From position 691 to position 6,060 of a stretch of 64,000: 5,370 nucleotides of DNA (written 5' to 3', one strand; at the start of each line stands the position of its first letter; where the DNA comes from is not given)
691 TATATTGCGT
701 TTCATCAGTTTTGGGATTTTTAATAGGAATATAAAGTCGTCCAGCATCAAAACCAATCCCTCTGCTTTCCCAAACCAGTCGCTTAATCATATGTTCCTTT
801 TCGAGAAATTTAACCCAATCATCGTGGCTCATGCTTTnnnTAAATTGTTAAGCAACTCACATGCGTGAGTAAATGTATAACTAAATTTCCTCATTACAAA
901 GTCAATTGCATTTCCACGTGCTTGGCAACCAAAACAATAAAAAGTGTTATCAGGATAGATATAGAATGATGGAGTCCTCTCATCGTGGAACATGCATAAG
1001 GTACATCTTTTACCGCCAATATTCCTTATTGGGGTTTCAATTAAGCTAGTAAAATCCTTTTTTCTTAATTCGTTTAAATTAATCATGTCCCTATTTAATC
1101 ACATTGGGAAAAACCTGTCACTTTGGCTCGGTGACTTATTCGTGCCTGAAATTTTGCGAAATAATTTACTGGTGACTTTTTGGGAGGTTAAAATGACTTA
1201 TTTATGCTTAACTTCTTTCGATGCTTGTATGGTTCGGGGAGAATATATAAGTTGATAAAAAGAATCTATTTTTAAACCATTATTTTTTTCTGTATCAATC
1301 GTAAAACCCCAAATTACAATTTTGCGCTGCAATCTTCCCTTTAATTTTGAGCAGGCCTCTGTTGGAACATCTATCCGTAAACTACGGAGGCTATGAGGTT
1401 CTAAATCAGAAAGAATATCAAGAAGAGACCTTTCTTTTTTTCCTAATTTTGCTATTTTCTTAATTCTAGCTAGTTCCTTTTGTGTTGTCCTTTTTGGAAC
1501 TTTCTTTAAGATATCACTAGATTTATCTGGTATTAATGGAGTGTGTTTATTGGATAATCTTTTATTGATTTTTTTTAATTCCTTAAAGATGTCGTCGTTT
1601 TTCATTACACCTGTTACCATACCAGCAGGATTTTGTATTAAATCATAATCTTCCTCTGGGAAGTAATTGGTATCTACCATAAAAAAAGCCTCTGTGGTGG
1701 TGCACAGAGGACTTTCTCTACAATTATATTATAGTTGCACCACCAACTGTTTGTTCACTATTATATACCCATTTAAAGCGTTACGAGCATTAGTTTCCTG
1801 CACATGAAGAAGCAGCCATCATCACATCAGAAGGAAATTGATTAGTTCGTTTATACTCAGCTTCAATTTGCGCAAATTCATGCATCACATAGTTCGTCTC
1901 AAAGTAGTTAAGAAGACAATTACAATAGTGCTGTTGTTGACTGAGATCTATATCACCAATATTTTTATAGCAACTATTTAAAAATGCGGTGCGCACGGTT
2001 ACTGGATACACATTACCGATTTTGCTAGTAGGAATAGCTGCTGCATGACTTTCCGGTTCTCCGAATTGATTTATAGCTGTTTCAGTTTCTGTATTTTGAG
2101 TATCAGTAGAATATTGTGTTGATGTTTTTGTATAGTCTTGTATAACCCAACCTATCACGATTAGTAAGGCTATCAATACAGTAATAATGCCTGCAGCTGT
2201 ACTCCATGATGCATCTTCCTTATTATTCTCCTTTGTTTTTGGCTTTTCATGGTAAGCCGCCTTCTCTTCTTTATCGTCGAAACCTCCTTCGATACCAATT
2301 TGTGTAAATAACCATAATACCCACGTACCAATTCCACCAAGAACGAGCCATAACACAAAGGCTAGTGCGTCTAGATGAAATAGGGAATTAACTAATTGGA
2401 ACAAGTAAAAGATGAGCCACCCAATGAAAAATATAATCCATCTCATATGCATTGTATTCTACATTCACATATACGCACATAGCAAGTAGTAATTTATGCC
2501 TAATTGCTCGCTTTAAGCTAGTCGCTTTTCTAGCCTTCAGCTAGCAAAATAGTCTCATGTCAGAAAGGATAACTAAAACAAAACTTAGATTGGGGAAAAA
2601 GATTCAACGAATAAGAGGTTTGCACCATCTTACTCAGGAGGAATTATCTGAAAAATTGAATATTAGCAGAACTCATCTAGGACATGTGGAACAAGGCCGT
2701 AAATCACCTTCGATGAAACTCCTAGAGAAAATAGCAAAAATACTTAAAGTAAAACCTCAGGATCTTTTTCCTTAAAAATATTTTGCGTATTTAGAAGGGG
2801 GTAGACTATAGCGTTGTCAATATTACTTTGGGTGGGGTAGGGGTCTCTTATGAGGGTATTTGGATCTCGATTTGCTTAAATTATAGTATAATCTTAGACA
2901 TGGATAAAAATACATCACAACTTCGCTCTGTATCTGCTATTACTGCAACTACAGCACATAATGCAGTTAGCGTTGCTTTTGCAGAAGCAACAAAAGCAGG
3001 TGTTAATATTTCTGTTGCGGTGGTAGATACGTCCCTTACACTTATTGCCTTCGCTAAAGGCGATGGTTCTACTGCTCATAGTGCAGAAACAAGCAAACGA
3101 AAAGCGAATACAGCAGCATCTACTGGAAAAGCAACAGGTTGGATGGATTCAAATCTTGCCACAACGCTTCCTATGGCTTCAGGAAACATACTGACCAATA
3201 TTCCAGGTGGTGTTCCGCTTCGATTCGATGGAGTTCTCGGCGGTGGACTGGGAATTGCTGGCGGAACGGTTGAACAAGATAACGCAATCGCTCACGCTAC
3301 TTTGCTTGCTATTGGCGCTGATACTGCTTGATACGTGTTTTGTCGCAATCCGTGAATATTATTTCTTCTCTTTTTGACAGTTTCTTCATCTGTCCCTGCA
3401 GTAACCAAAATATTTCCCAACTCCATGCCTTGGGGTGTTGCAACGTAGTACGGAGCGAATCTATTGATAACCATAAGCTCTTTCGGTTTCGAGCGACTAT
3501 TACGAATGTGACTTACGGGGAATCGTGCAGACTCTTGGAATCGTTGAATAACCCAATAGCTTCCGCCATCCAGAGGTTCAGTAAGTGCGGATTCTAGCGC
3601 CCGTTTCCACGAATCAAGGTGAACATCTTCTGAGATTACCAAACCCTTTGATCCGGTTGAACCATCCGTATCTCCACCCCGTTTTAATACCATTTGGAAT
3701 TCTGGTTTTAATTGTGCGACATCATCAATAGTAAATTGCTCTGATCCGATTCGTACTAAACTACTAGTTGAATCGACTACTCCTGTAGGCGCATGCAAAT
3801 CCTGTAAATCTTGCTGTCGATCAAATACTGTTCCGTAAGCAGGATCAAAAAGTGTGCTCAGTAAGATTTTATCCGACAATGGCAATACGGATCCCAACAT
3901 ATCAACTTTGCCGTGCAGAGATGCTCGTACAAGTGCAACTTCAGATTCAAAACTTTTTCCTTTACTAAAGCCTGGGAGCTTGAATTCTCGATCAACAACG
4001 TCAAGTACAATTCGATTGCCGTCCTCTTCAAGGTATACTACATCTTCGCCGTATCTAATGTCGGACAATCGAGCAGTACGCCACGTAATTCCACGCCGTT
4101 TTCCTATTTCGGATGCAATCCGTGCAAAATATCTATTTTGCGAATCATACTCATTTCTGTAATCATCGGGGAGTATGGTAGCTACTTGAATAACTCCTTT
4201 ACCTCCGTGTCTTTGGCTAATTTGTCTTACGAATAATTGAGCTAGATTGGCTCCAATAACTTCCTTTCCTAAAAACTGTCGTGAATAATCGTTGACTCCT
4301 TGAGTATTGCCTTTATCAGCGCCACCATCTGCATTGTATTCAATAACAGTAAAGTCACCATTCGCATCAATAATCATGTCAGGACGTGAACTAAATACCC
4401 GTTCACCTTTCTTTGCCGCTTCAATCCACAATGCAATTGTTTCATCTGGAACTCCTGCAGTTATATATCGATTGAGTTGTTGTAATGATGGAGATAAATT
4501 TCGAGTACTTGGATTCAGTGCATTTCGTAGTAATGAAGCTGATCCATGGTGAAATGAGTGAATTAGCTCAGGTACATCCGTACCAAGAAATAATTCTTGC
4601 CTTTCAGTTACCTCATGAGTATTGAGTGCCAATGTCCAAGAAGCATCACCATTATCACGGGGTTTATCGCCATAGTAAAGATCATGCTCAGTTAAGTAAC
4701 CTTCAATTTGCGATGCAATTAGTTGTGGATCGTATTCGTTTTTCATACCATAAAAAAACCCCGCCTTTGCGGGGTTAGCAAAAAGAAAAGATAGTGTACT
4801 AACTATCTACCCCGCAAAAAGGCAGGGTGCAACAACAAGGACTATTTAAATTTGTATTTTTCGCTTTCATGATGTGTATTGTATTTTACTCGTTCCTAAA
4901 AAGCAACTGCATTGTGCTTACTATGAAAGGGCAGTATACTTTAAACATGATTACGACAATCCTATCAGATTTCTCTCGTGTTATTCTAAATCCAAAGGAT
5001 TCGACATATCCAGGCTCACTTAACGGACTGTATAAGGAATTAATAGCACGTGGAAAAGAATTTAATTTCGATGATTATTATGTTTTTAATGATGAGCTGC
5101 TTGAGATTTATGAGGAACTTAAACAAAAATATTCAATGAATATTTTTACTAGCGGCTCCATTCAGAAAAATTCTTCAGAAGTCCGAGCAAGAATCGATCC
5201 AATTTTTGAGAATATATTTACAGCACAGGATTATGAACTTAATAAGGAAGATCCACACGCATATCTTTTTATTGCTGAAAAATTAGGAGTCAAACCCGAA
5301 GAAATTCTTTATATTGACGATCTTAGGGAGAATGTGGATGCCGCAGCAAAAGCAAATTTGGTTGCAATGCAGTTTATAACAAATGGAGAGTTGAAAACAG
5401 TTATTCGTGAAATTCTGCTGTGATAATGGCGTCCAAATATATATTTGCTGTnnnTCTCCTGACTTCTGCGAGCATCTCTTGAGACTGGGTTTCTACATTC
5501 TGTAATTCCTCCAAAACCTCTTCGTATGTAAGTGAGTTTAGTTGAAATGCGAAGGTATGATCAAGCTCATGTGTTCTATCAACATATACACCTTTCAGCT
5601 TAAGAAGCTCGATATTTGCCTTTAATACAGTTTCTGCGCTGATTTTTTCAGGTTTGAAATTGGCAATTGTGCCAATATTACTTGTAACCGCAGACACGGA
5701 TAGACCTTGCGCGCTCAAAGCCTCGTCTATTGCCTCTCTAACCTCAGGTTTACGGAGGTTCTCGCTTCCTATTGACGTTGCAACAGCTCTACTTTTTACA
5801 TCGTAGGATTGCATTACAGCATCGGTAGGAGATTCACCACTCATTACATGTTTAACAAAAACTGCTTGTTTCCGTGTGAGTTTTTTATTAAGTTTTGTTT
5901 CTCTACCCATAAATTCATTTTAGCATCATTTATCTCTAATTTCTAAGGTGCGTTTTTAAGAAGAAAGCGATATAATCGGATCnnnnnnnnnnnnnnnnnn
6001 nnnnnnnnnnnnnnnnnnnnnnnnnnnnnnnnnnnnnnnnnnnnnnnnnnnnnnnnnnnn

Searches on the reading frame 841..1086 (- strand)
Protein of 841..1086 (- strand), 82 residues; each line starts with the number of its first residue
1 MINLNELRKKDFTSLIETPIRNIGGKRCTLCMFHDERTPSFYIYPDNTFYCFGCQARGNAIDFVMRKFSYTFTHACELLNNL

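Call 3: search_protein_families(library=pfam, proteins=[window:841-1086:-], max_evalue=0.1)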
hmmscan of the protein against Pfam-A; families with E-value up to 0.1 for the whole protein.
window:841-1086:- (82 aa): 1 family
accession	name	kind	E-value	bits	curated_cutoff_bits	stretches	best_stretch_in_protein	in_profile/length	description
PF01807.25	Zn_ribbon_DnaG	-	2.6e-16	59.6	24.9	1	21-79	26-85/98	CHC2 zinc finger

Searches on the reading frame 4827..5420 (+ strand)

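Call 3: search_protein_families(library=pfam, proteins=[window:4827-5420:+], max_evalue=0.1)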
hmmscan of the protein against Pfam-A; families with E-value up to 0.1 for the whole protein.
window:4827-5420:+ (198 aa): 3 families
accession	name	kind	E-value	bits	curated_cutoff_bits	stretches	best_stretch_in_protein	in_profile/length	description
PF13419.12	HAD_2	-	1.9e-10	41.6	23.8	1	68-178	61-173/178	Haloacid dehalogenase-like hydrolase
PF00702.32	Hydrolase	-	7.5e-10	39.9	26.4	1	78-177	90-191/191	haloacid dehalogenase-like hydrolase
PF03031.24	NIF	-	0.092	12.9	21.8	0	91-183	43-134/160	NLI interacting factor-like phosphatase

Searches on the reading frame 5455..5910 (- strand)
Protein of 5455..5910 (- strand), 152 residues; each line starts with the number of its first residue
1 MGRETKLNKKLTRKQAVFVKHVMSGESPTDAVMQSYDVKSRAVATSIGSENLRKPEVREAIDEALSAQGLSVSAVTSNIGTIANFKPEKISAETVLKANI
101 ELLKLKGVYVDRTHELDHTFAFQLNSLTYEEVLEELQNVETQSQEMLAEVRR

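Call 3: search_protein_families(library=pfam, proteins=[window:5455-5910:-], max_evalue=0.1)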
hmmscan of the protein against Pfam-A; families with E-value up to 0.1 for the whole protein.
window:5455-5910:- (152 aa): 2 families
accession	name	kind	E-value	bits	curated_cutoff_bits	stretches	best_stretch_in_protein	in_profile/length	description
PF03592.21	Terminase_2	-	4e-06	28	26.1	1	11-68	1-56/141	Terminase small subunit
PF23307.1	SAM_KIDINS220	-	0.051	13.9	27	0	122-149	4-31/90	Kinase D-interacting substrate of 220 kDa-like, SAM domain-like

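Call 4: search_protein_families(library=padloc, proteins=[window:5455-5910:-], max_evalue=0.1)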
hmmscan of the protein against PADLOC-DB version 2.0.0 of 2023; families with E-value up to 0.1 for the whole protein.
window:5455-5910:- (152 aa): 0 families

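Call 5: search_protein_families(library=ncbifam, proteins=[window:5455-5910:-], max_evalue=0.1)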
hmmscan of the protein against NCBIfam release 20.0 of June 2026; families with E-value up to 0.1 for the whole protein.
window:5455-5910:- (152 aa): 1 family
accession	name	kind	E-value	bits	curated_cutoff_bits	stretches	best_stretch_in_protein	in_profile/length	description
TIGR04292.1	heavy_Cys_CGP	equivalog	0.051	12.5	200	1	38-108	199-274/381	CGP-CTERM-anchored Cys-rich protein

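Call 6: search_protein_families(library=phrogs, proteins=[window:5455-5910:-], max_evalue=0.01)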
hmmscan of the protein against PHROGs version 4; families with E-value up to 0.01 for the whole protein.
window:5455-5910:- (152 aa): 3 families
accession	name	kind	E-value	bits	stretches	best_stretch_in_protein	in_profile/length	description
phrog_51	-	head and packaging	1.8e-11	45.3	1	4-90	82-171/261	terminase small subunit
phrog_17390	-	unknown function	3.3e-05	24.7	1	10-65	2-55/69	-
phrog_2606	-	head and packaging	0.00018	22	1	5-64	83-141/310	terminase small subunit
